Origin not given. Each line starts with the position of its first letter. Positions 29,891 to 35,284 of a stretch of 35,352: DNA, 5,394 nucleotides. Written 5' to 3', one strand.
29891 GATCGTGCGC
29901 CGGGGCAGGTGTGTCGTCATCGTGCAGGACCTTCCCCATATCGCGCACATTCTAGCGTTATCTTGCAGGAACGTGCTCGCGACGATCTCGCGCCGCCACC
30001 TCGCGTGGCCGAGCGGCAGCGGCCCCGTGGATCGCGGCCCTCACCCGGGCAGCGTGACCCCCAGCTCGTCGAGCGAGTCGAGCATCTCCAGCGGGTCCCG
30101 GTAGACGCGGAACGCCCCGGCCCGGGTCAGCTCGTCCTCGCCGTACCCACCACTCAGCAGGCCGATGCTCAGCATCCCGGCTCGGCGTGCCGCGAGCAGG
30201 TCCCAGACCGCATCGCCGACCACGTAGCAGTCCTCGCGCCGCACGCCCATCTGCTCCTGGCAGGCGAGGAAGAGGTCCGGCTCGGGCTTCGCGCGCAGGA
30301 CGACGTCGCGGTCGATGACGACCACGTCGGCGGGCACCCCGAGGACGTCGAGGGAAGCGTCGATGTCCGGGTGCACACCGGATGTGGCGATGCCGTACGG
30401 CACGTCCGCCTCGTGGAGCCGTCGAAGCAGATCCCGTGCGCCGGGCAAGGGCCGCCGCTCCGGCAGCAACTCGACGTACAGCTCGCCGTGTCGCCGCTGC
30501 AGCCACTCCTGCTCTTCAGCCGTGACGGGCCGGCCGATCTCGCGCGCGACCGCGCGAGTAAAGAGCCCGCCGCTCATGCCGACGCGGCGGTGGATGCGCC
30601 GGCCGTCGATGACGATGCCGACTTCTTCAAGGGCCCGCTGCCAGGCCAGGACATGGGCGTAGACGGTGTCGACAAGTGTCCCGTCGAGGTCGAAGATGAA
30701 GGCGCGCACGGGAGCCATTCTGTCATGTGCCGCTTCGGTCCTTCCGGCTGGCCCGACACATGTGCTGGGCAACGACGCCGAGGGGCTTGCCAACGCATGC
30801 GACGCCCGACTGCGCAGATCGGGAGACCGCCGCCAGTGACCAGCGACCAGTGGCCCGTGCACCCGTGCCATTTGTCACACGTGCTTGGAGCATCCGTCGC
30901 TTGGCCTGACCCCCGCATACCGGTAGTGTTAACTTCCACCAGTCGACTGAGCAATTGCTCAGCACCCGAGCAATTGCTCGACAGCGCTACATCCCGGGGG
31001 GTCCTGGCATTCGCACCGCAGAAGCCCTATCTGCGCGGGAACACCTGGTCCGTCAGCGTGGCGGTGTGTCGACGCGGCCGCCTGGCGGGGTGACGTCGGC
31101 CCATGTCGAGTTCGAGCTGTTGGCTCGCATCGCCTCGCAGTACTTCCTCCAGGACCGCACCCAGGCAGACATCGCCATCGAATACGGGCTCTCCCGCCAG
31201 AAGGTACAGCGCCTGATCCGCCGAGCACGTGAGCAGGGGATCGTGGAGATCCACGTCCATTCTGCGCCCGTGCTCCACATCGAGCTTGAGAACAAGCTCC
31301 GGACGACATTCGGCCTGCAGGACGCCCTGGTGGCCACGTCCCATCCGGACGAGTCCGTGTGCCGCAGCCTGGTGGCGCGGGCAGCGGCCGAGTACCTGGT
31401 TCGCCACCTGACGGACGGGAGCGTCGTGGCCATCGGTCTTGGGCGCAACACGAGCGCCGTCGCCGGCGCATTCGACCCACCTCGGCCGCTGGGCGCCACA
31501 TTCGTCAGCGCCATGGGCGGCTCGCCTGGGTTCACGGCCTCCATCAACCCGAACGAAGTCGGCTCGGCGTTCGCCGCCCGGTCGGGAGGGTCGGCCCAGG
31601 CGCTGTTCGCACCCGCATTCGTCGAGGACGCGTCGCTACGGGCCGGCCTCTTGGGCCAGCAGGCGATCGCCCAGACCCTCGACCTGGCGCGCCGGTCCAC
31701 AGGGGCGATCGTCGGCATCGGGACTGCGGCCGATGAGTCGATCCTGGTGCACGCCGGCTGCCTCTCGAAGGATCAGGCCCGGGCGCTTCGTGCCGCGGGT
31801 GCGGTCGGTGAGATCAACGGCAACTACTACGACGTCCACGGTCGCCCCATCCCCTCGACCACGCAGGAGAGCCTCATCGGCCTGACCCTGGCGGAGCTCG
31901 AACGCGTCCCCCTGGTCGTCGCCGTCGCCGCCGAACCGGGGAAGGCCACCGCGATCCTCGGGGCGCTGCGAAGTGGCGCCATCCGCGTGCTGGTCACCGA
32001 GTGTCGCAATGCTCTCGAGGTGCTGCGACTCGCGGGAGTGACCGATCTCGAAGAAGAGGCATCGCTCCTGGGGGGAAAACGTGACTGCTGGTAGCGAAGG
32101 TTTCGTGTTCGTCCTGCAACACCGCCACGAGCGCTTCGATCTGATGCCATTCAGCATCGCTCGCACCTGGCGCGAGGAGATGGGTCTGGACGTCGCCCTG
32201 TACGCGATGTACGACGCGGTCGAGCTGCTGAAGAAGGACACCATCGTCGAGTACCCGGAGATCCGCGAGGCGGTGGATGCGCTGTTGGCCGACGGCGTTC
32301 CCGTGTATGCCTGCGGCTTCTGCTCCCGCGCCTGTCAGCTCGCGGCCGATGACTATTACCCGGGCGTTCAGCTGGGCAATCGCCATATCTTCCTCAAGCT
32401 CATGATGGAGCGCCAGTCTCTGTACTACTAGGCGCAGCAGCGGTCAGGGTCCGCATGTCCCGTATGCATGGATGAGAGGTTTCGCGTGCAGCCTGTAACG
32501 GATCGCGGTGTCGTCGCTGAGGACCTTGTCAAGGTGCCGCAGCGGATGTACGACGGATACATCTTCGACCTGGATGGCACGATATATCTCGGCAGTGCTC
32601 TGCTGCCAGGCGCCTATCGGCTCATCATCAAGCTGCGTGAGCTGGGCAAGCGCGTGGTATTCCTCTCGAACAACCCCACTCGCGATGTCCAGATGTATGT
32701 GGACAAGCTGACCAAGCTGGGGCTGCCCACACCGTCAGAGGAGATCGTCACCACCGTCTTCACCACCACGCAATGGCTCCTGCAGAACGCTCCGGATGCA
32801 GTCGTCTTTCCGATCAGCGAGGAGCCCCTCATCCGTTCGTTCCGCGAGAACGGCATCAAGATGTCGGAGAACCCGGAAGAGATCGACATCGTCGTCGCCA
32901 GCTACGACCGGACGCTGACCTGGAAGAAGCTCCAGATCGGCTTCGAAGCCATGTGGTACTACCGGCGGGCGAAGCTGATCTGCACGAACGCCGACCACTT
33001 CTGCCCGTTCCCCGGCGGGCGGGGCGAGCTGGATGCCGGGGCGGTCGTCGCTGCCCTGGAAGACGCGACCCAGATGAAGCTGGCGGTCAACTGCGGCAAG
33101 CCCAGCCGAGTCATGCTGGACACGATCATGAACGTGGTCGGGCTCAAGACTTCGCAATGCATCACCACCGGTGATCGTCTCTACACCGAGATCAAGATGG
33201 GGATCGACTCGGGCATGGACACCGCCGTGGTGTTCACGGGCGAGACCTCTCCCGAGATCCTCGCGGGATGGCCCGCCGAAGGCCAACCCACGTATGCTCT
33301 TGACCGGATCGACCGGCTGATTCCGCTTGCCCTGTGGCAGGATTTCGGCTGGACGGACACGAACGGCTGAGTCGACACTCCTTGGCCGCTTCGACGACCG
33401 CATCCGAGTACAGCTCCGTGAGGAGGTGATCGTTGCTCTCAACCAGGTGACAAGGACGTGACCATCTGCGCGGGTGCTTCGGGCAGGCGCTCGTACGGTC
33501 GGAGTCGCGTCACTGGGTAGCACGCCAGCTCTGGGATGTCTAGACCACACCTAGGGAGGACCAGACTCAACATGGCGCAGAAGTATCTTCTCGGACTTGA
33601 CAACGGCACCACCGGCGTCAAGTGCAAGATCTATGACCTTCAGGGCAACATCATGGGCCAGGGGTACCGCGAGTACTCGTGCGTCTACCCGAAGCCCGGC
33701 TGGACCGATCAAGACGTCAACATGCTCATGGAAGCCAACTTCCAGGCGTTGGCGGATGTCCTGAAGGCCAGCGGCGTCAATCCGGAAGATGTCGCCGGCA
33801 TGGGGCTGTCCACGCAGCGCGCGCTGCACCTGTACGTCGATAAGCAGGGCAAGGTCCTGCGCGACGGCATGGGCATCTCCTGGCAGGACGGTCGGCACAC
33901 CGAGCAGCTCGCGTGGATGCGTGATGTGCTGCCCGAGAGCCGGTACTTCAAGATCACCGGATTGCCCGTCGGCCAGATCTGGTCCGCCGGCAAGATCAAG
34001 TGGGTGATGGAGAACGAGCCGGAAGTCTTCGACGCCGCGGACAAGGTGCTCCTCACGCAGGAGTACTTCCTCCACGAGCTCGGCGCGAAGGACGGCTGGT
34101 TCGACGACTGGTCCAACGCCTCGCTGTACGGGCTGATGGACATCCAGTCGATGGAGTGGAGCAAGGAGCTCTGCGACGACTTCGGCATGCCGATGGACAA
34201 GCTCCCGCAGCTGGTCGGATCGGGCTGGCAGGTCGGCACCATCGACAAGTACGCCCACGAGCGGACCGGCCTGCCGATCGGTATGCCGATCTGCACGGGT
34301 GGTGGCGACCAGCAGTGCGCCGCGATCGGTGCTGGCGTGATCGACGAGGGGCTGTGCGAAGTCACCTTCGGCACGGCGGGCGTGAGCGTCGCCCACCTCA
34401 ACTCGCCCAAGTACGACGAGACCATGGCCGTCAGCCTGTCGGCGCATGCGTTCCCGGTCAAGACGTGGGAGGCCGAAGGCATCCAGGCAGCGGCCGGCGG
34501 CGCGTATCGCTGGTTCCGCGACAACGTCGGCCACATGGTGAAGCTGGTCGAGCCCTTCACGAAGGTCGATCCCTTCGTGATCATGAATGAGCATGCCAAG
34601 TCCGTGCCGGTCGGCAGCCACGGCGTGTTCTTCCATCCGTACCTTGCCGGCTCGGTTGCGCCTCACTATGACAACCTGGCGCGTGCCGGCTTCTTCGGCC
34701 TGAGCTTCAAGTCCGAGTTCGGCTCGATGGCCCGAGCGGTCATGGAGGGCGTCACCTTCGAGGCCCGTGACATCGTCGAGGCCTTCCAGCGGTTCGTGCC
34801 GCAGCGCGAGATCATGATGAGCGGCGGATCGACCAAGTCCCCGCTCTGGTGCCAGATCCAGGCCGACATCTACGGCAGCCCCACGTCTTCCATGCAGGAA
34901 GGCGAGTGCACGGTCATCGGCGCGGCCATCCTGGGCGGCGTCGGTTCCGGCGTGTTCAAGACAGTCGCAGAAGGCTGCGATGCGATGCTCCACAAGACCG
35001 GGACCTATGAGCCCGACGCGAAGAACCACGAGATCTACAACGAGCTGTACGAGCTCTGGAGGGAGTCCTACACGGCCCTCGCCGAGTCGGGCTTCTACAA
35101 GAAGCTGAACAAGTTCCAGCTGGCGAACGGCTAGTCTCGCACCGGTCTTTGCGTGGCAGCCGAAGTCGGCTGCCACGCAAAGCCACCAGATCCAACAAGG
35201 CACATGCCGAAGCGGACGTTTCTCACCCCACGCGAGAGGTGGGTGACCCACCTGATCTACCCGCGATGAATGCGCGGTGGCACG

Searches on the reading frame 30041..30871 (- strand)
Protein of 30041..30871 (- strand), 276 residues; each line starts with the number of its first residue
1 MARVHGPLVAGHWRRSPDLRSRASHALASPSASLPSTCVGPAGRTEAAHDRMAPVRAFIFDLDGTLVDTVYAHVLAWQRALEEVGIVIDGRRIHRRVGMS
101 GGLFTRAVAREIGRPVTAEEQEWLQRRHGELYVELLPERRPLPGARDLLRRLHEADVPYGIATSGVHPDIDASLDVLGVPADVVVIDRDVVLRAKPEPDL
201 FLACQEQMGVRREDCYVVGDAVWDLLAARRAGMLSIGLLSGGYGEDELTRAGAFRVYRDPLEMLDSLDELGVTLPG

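Call 11: search_protein_families(library=pfam, proteins=[window:30041-30871:-], max_evalue=0.001)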
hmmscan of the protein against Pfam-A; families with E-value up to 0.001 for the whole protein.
window:30041-30871:- (276 aa): 4 families
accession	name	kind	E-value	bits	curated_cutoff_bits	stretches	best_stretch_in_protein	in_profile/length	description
PF00702.32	Hydrolase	-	9.1e-28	98.4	26.4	1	55-232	1-191/191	haloacid dehalogenase-like hydrolase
PF13419.12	HAD_2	-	9.6e-24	84.9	23.8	1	59-237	2-177/178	Haloacid dehalogenase-like hydrolase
PF13242.12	Hydrolase_like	-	2.2e-11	43.9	22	1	194-251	3-61/75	HAD-hyrolase-like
PF12710.13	HAD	-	1.1e-10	42.6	27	1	59-229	2-189/189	haloacid dehalogenase-like hydrolase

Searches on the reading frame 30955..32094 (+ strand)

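Call 11: search_protein_families(library=pfam, proteins=[window:30955-32094:+], max_evalue=0.001)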
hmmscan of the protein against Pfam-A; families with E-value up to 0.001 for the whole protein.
window:30955-32094:+ (379 aa): 3 families
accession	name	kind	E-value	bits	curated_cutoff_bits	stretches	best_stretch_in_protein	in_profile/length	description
PF04198.19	Sugar-bind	-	2.2e-62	211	27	1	108-357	6-256/257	Putative sugar-binding domain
PF13518.12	HTH_28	-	1.3e-06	28.8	25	1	61-97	6-42/52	Helix-turn-helix domain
PF04545.22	Sigma70_r4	-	4.2e-05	23.4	24.1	1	62-93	15-46/50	Sigma-70, region 4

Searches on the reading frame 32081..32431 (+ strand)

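Call 11: search_protein_families(library=pfam, proteins=[window:32081-32431:+], max_evalue=0.001)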
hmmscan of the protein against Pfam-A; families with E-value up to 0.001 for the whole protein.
window:32081-32431:+ (116 aa): 1 family
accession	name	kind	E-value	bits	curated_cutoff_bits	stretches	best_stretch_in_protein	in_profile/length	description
PF02635.20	DsrE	-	1.3e-07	32.2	22.7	1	32-109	28-108/116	DsrE/DsrF-like family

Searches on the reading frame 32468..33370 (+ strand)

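Call 11: search_protein_families(library=pfam, proteins=[window:32468-33370:+], max_evalue=0.001)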
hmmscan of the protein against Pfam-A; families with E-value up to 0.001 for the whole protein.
window:32468-33370:+ (300 aa): 3 families
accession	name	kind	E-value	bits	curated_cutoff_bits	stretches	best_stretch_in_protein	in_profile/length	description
PF13344.12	Hydrolase_6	-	9.5e-21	74.2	27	1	32-131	2-101/101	Haloacid dehalogenase-like hydrolase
PF13242.12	Hydrolase_like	-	5.9e-13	49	22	1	209-282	2-73/75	HAD-hyrolase-like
PF00702.32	Hydrolase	-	8.1e-08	33.3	26.4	1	28-249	1-191/191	haloacid dehalogenase-like hydrolase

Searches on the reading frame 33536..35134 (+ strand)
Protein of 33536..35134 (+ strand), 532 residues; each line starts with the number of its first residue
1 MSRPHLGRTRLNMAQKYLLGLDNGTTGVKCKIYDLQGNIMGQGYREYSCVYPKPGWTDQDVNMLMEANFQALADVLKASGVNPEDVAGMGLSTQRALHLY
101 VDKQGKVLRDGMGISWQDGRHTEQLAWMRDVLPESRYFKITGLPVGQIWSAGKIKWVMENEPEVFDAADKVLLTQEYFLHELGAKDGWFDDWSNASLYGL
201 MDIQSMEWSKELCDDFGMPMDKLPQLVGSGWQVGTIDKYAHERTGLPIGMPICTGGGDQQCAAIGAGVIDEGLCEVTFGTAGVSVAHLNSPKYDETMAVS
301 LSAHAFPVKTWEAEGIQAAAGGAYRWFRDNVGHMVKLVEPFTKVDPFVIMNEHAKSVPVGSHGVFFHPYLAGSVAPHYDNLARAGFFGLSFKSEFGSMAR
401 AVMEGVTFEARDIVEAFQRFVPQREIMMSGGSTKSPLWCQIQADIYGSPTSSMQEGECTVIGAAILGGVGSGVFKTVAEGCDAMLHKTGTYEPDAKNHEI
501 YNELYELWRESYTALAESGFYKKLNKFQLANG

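Call 11: search_protein_families(library=pfam, proteins=[window:33536-35134:+], max_evalue=0.001)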
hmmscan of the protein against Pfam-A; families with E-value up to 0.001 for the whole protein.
window:33536-35134:+ (532 aa): 3 families
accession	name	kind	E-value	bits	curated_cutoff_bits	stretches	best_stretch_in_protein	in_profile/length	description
PF00370.27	FGGY_N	-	1.6e-53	182.3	28.8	1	17-265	1-245/245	FGGY family of carbohydrate kinases, N-terminal domain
PF02782.22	FGGY_C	-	3.5e-32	112.2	27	1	277-469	4-196/198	FGGY family of carbohydrate kinases, C-terminal domain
PF01869.26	BcrAD_BadFG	-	0.00078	19.5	31.5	0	19-91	1-67/271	BadF/BadG/BcrA/BcrD ATPase family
